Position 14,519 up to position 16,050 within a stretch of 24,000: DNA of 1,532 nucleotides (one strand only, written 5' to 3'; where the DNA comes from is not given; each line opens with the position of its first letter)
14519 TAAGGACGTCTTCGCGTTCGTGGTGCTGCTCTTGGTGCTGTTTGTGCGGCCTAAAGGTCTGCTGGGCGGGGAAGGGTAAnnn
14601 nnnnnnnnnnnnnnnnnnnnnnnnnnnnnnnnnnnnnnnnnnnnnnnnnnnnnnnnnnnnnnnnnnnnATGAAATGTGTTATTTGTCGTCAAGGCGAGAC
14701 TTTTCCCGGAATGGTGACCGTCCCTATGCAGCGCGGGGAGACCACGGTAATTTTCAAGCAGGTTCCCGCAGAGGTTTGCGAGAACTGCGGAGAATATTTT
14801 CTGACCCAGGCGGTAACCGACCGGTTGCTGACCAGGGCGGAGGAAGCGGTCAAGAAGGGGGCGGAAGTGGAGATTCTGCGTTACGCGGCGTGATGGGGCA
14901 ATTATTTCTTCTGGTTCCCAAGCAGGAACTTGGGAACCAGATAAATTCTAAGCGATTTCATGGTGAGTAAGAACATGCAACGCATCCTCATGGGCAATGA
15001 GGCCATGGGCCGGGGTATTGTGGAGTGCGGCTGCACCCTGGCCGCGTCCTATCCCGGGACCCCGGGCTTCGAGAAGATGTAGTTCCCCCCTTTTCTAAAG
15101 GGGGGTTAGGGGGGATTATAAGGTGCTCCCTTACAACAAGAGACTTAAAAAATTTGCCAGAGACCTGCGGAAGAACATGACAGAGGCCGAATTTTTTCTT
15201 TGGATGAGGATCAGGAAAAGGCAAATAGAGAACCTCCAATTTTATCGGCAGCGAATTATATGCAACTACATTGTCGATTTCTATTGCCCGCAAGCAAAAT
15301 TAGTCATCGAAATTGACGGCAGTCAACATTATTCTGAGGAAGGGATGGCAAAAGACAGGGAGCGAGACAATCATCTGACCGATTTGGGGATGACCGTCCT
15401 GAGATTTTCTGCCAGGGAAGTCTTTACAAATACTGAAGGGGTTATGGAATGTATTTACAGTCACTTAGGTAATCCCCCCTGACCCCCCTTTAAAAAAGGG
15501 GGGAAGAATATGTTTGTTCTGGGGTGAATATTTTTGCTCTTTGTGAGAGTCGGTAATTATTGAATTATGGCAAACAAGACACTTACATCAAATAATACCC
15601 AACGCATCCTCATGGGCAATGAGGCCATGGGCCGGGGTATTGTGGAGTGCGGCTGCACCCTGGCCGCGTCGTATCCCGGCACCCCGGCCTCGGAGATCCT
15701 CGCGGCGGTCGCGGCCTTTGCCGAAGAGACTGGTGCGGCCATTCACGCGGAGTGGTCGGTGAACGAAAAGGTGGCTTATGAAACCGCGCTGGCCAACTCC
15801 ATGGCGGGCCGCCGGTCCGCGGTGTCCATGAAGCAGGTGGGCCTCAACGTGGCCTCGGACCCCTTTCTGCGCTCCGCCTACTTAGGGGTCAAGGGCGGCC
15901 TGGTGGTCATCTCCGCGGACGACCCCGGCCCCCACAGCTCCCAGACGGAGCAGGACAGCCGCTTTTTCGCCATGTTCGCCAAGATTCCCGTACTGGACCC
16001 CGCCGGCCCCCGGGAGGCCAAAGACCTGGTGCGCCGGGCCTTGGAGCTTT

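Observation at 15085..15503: DUF559 endonuclease ORF exactly framed by 34-bp terminal inverted repeats, a candidate minimal mobile element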

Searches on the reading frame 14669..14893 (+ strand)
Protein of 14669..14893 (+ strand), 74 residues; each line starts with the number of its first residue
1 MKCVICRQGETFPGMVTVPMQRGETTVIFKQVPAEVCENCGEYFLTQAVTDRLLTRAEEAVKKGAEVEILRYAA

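Call 4: search_protein_families(library=pfam, proteins=[window:14669-14893:+], max_evalue=0.01)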
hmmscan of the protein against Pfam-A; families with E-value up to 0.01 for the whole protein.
window:14669-14893:+ (74 aa): 1 family
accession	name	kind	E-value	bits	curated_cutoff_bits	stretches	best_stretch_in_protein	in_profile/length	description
PF15731.11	MqsA_antitoxin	-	1.6e-06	28.7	30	1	1-60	1-60/131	Antitoxin component of bacterial toxin-antitoxin system, MqsA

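Call 84: search_protein_families(library=ncbifam, proteins=[window:14669-14893:+], max_evalue=0.001)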
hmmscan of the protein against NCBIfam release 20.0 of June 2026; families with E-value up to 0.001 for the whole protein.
window:14669-14893:+ (74 aa): 2 families
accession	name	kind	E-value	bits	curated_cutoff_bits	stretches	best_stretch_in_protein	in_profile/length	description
TIGR03831.1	YgiT_finger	domain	4.9e-11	42.7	20.2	1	3-46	1-44/46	YgiT-type zinc finger protein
TIGR03830.1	CxxCG_CxxCG_HTH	subfamily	5.2e-06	26.3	61.8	1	3-63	1-60/127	type II TA system antitoxin MqsA family protein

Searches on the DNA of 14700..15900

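Call 29: search_rna_families(source=window, start=14700, end=15900, threshold=evalue, max_evalue=10)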
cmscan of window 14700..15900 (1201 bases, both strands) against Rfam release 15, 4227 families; matches with E-value up to 10: 6.
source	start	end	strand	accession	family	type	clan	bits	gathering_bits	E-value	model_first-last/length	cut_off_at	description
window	14910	14951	-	RF00066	U7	Gene; snRNA;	-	19.4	34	0.18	17-62/62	no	U7 small nuclear RNA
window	15018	15050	+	RF03203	mir-3070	Gene; miRNA;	-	16.5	75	2.4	1-89/89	no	mir-3070 microRNA precursor family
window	15052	15107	+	RF02837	anti-hemB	Gene; sRNA;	-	14.5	49.5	2.4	1-81/81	no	Burkholderia RNA 7 (anti-hemB)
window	15398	15504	-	RF01405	STnc490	Gene; sRNA;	-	13.7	56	8.4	1-124/124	no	STnc490 Hfq binding RNA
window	15089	15134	-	RF00192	BLV_package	Cis-reg;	-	13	70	8.1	1-55/55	no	Bovine leukaemia virus RNA packaging signal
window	15335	15405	+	RF02158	NPPA-AS1_3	Gene; lncRNA;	-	12.7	55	5.8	1-108/108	no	NPPA antisense RNA 1 conserved region 3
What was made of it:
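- Tried and rejected: No family matches the ends even at a permissive threshold (call 29).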
